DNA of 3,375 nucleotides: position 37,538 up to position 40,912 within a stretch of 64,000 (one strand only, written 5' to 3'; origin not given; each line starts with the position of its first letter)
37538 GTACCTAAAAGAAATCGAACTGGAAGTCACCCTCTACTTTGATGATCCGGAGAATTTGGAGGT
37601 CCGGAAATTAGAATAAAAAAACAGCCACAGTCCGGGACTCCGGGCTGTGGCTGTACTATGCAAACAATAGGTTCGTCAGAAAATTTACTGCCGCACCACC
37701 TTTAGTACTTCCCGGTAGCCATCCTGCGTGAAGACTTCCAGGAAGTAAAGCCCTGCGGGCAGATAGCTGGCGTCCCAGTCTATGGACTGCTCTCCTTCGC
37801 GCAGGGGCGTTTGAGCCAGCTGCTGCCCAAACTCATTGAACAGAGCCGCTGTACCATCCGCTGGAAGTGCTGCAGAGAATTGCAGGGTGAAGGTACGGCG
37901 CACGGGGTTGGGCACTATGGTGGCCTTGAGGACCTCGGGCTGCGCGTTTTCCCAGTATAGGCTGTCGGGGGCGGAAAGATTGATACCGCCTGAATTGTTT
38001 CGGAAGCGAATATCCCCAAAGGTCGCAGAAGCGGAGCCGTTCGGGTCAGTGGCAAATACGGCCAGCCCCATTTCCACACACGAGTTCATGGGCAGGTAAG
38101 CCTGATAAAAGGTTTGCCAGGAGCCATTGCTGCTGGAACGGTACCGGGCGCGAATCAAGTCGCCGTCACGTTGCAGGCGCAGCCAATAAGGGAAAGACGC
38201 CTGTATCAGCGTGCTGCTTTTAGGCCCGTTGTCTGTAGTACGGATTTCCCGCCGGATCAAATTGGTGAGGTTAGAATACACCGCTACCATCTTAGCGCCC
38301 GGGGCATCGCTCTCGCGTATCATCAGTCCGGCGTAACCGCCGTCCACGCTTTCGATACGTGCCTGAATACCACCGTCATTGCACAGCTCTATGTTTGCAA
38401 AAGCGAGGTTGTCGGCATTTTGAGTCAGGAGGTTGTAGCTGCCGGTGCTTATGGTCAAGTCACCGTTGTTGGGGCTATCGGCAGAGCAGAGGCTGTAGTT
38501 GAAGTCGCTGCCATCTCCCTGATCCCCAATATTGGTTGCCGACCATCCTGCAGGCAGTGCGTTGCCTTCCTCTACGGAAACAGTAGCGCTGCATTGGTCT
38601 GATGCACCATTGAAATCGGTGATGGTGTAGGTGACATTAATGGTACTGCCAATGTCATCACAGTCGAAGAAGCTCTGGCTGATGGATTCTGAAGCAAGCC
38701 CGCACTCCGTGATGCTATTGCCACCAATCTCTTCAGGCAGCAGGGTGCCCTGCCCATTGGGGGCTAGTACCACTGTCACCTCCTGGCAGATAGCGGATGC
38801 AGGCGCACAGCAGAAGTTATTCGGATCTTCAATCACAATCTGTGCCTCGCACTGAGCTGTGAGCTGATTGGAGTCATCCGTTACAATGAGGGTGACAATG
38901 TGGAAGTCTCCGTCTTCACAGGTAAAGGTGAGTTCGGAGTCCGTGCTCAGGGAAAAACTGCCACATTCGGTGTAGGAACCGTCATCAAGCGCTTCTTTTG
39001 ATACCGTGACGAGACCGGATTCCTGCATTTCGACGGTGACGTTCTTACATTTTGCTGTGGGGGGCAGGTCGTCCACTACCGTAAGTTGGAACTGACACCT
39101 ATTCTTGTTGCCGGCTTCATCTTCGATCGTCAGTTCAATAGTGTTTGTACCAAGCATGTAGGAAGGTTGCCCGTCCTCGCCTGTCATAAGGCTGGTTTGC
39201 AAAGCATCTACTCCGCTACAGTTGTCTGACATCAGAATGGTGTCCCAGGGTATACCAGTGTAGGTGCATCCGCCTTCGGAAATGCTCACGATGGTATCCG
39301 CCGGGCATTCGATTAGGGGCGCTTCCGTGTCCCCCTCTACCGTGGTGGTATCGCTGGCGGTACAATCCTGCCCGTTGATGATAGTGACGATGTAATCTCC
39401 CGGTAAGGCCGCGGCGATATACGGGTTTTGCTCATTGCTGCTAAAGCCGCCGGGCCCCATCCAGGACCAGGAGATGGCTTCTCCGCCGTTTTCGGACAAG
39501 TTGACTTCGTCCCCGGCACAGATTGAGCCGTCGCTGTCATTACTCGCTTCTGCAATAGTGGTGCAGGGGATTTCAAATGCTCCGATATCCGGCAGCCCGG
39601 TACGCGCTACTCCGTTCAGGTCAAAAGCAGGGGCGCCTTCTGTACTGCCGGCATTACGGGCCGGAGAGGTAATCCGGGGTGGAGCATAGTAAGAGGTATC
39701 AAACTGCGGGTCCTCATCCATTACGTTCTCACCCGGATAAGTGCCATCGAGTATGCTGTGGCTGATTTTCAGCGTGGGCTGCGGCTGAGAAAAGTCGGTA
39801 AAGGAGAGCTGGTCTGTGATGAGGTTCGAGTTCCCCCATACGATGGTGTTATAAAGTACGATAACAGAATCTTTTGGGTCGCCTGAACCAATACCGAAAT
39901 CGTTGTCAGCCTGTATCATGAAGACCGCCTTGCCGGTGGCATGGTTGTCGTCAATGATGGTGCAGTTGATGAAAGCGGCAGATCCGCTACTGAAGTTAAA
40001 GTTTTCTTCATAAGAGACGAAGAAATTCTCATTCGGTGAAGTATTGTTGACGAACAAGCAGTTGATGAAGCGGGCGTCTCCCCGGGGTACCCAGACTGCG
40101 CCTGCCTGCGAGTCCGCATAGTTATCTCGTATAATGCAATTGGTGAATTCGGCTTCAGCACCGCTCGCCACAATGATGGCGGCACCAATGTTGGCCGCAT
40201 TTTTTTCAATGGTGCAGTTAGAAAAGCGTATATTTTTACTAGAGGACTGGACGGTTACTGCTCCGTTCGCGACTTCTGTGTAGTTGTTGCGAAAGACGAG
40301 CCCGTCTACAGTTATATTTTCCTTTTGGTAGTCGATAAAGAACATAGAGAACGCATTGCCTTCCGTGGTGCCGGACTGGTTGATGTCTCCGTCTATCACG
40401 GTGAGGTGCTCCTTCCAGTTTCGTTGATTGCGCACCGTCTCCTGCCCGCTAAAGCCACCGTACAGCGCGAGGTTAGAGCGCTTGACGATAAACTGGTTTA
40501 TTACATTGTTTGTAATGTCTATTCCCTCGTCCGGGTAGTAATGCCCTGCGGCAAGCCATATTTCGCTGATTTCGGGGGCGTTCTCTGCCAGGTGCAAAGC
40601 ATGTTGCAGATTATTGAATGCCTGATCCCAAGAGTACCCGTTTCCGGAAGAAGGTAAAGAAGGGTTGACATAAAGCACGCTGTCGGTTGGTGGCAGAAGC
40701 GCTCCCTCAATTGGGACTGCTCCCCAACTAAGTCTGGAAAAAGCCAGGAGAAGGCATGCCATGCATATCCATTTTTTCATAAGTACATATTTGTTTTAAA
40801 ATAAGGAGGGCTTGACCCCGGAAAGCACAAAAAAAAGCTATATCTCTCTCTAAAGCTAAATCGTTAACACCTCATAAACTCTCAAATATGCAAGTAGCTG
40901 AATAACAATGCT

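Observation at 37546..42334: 1.15-kb near-identical segmental duplication carrying a gene 3' end, a terminator and a fragment of the neighbouring gene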

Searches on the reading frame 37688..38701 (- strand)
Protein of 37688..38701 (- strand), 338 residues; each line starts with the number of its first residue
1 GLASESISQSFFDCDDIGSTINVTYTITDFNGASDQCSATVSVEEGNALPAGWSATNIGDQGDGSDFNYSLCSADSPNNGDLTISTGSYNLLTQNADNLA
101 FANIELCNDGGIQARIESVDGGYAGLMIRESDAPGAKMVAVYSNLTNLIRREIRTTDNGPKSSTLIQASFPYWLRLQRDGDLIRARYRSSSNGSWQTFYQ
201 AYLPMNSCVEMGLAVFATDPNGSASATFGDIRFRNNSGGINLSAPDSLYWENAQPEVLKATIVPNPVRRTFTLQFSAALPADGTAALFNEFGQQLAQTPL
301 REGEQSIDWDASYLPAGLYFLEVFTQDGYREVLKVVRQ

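Call 31: find_homologous_proteins(query=window:37688-38701:-, max_evalue=1e-20)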
Query window:37688-38701:- (338 aa): 26 proteins with E <= 1e-20 among 1943 candidates.
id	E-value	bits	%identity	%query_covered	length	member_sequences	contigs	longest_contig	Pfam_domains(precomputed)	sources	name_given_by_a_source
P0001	7.0e-142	491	61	100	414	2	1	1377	PF02494.23,PF18962.8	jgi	jgi:hypothetical protein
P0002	3.1e-137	475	63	100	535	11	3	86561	PF18962.8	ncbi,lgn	-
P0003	5.7e-128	445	56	100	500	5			PF18962.8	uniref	uniref:T9SS type A sorting domain-containing protein n=1 Tax=Phaeodactylibacter xiamenensis TaxID=15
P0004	1.0e-119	418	55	100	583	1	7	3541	PF18962.8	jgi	jgi:hypothetical protein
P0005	5.9e-113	395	51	99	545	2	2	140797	PF18962.8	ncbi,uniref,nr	ncbi:T9SS type A sorting domain-containing protein [Phaeodactylibacter sp.]|uniref:T9SS type A sorti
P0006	4.4e-111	389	55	99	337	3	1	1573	PF18962.8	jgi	jgi:regulation of enolase protein 1 (concanavalin A-like superfamily)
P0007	1.2e-109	385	53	100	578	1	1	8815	PF18962.8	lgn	-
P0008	3.5e-109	383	53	100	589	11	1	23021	PF18962.8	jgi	jgi:hypothetical protein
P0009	1.0e-108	382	53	100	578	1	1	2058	PF18962.8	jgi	-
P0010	1.6e-107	378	60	87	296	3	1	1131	PF18962.8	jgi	jgi:hypothetical protein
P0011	7.3e-107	375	51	99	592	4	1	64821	PF02494.23,PF18962.8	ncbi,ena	-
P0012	8.0e-102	359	53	94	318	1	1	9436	PF18962.8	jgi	jgi:hypothetical protein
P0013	3.3e-97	344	55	88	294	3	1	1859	PF18962.8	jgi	jgi:hypothetical protein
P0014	3.8e-96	340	52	98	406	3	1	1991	PF18962.8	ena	-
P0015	7.4e-93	329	52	100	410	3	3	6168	PF18962.8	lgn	-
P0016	1.7e-91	325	52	100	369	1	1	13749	PF18962.8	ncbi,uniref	ncbi:MAG: T9SS type A sorting domain-containing protein [Phaeodactylibacter sp.]|uniref:T9SS type A 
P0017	1.5e-89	319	51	93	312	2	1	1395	PF18962.8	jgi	jgi:hypothetical protein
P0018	1.3e-87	312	51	100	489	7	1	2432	PF02494.23,PF18962.8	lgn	-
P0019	3.0e-86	308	48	100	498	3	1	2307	PF00431.27,PF18962.8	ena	-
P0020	1.1e-85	306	51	95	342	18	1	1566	PF18962.8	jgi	jgi:hypothetical protein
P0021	1.7e-79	285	63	63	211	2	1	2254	PF18962.8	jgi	jgi:hypothetical protein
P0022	3.4e-75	271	39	100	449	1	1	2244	PF18962.8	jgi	-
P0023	1.0e-72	263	60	59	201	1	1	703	PF18962.8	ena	-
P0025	2.2e-60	223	36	99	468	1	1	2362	PF18962.8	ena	-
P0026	6.0e-34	136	38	67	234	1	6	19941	PF18962.8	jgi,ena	jgi:hypothetical protein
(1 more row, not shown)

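Call 33: find_encoding_contigs(protein=P0011, flank=10000, max_places=10)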
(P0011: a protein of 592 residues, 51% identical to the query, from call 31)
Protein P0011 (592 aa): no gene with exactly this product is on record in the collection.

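Call 52: search_solved_structures(query=window:37688-38701:-, max_evalue=1)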
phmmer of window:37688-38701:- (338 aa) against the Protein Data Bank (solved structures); distinct sequences matched with E-value up to 1: 0.
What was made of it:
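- Tried and rejected: PDB sequence search of the tail gave no hit (call 52).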

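Call 55: search_protein_families(library=pfam, proteins=[window:37688-38701:-], max_evalue=10)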
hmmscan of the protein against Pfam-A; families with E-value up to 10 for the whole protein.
window:37688-38701:- (338 aa): 4 families
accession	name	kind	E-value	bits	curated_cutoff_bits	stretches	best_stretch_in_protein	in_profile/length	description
PF18962.6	Por_Secre_tail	-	9.9e-06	26.2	27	1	263-327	2-66/75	Secretion system C-terminal sorting domain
PF07081.18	DUF1349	-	0.0016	18.6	32.4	1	125-234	68-177/179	Protein of unknown function (DUF1349)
PF17803.7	Cadherin_4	-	0.077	14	25.1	1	22-89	2-69/71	Bacterial cadherin-like domain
PF02494.22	HYR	-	0.24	12.2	21.7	1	17-43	56-81/81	HYR domain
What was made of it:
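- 37967..38560 (-): Within R: DUF1349-like concanavalin-type beta-sandwich (the 'pre-CTD module'). Weak Pfam PF07081 hit (call 55).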

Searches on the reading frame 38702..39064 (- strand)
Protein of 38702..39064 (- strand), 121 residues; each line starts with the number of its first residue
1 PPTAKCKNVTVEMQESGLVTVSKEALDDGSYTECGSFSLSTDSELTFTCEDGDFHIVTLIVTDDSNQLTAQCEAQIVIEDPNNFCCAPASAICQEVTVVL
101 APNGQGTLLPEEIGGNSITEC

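Call 55: search_protein_families(library=pfam, proteins=[window:38702-39064:-], max_evalue=10)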
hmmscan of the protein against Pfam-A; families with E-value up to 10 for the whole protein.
window:38702-39064:- (121 aa): 1 family
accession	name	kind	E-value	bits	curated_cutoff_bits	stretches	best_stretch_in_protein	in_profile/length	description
PF17137.9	DUF5110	-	0.079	13.5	27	1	34-72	10-48/71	Domain of unknown function (DUF5110)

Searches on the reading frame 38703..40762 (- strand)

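Call 40: find_homologous_proteins(query=window:38703-40762:-, max_evalue=1e-10)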
Query window:38703-40762:- (686 aa): 55 proteins with E <= 1e-10 among 8000 candidates.
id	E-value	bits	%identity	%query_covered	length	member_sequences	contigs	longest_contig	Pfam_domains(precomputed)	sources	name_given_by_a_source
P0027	0.0e+0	1553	99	100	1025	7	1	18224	PF02494.23,PF18962.8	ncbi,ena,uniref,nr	ncbi:HYR domain-containing protein [Phaeodactylibacter xiamenensis]|uniref:HYR domain-containing pro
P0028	8.4e-46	175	31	47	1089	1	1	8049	PF11617.14,PF02415.24,PF18962.8,PF00041.28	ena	-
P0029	5.4e-44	169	30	57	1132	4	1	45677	PF11617.14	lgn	-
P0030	1.6e-37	148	31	29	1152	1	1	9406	PF18998.7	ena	-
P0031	2.1e-37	147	27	58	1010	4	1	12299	PF13229.13,PF02415.24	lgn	-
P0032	1.3e-36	145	27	54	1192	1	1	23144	PF11617.14,PF02415.24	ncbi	ncbi:MAG: MopE-related protein [Thermodesulfobacteriota bacterium]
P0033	3.0e-36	143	29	60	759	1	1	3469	-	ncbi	ncbi:MAG: choice-of-anchor Q domain-containing protein, partial [Bacteroidota bacterium]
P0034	3.7e-34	136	28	61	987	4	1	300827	PF13229.13,PF02415.24,PF10342.16,PF22842.4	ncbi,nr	ncbi:MAG: hypothetical protein HUU46_00160 [Candidatus Hydrogenedentes bacterium]|nr:hypothetical pr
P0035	9.6e-32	128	29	28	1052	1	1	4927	PF13229.13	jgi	-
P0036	1.6e-31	128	29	41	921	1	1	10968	PF02415.24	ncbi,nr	ncbi:hypothetical protein OAH46_02480 [Verrucomicrobia bacterium]|nr:hypothetical protein [Verrucomi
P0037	1.5e-28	118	38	11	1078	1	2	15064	PF13895.13,PF18962.8,PF19081.7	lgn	-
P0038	5.8e-26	109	28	54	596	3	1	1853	-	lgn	-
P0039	6.9e-26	109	44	10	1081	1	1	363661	PF13895.13,PF13927.13,PF18962.8,PF19081.7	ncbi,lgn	-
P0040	4.4e-25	106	28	32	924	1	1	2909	PF13229.13,PF02415.24,PF18998.7,PF22842.4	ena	-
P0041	5.6e-25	106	36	20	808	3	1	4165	-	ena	-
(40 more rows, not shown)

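Call 41: list_cluster_members(proteins=[P0027])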
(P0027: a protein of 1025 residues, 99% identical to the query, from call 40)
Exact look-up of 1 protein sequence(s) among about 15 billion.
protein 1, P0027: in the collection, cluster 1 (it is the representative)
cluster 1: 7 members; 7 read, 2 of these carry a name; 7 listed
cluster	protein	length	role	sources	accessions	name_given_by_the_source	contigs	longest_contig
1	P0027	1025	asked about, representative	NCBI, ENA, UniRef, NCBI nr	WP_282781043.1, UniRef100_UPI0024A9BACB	HYR domain-containing protein [Phaeodactylibacter xiamenensis] | HYR domain-containing protein n=1 Tax=Phaeodactylibacter xiamenensis TaxID=1524460 ...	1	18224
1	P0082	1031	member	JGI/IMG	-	hypothetical protein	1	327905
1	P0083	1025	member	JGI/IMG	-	-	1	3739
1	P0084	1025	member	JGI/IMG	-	-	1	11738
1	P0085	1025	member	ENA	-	-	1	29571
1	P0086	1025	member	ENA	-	-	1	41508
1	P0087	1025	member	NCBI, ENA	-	-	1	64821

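Call 42: find_encoding_contigs(protein=P0027, flank=10000, max_places=10)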
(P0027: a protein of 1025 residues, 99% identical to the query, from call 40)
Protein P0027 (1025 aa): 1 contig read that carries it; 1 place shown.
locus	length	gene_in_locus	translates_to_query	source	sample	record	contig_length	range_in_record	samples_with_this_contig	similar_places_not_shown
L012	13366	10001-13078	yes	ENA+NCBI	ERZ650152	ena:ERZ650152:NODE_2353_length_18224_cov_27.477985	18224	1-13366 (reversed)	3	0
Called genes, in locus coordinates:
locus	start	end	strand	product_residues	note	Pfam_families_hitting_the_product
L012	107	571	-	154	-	PF13359:DDE_Tnp_4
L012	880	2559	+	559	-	PF14559:TPR_19 (faint), PF00515:TPR_1 (faint), PF07719:TPR_2 (faint), PF13424:TPR_12, PF12833:HTH_18, PF00165:HTH_AraC (weak)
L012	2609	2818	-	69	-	-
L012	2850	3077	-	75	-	-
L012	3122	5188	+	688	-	PF00629:MAM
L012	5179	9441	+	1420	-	PF00041:fn3 (weak), PF01483:P_proprotein (faint), PF18962:Por_Secre_tail (weak)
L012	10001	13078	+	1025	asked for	PF02494:HYR, PF18962:Por_Secre_tail (weak)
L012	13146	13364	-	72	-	?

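Call 45: find_encoding_contigs(protein=P0082, flank=10000, max_places=5)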
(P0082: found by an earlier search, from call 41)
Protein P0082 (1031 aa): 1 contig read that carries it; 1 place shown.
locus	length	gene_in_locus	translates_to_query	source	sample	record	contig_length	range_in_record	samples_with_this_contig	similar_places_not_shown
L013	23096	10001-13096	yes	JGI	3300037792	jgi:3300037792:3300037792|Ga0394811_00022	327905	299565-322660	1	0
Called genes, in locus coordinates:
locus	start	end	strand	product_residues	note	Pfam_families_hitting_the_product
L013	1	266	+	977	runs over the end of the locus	PF05572:Peptidase_M43, PF18962:Por_Secre_tail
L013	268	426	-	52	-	-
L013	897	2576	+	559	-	PF14559:TPR_19 (faint), PF00515:TPR_1 (faint), PF07719:TPR_2 (faint), PF13424:TPR_12, PF12833:HTH_18, PF00165:HTH_AraC (weak)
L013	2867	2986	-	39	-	-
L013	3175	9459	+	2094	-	PF00629:MAM, PF00041:fn3 (weak), PF18962:Por_Secre_tail (faint), PF01483:P_proprotein (faint)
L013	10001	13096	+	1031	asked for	PF02494:HYR, PF18962:Por_Secre_tail (weak)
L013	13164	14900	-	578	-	-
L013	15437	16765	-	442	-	PF00155:Aminotran_1_2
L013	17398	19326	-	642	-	PF02897:Peptidase_S9_N, PF26549:Tricorn_N, PF26550:Tricorn_2nd, PF00930:DPPIV_N (weak), PF00561:Abhydrolase_1 (weak), PF20434:BD-FAE, PF00326:Peptidase_S9, PF01738:DLH, +6 more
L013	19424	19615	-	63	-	-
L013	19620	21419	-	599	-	-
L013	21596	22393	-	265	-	PF18962:Por_Secre_tail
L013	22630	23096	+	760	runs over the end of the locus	PF13620:CarboxypepD_reg, PF13715:CarbopepD_reg_2, PF07715:Plug, PF00593:TonB_dep_Rec_b-barrel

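Call 46: find_encoding_contigs(protein=P0085, flank=10000, max_places=5)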
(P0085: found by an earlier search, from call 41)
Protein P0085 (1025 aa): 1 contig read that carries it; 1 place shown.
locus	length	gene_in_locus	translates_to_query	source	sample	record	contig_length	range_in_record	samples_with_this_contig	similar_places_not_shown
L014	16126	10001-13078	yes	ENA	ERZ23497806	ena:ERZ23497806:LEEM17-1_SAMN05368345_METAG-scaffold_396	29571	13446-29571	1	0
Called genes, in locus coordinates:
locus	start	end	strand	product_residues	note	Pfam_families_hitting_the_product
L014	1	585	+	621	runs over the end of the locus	PF14938:SNAP (faint), PF00515:TPR_1 (faint), PF07719:TPR_2 (faint), PF13176:TPR_7 (faint), PF13181:TPR_8 (faint), PF13424:TPR_12 (weak), PF07568:HisKA_2, PF02518:HATPase_c (weak), +3 more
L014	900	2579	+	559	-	PF14559:TPR_19 (faint), PF00515:TPR_1 (faint), PF07719:TPR_2 (faint), PF13424:TPR_12, PF12833:HTH_18, PF00165:HTH_AraC (weak)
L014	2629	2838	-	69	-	-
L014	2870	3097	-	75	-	-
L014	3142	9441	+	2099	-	PF00629:MAM, PF00041:fn3 (weak), PF18962:Por_Secre_tail (faint), PF01483:P_proprotein (faint)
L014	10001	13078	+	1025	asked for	PF02494:HYR, PF18962:Por_Secre_tail (weak)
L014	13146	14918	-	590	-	-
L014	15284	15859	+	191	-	PF05685:Uma2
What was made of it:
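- Tried and rejected: The route through the cluster members of P0027 worked instead (calls 41, 42, 45, 46).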
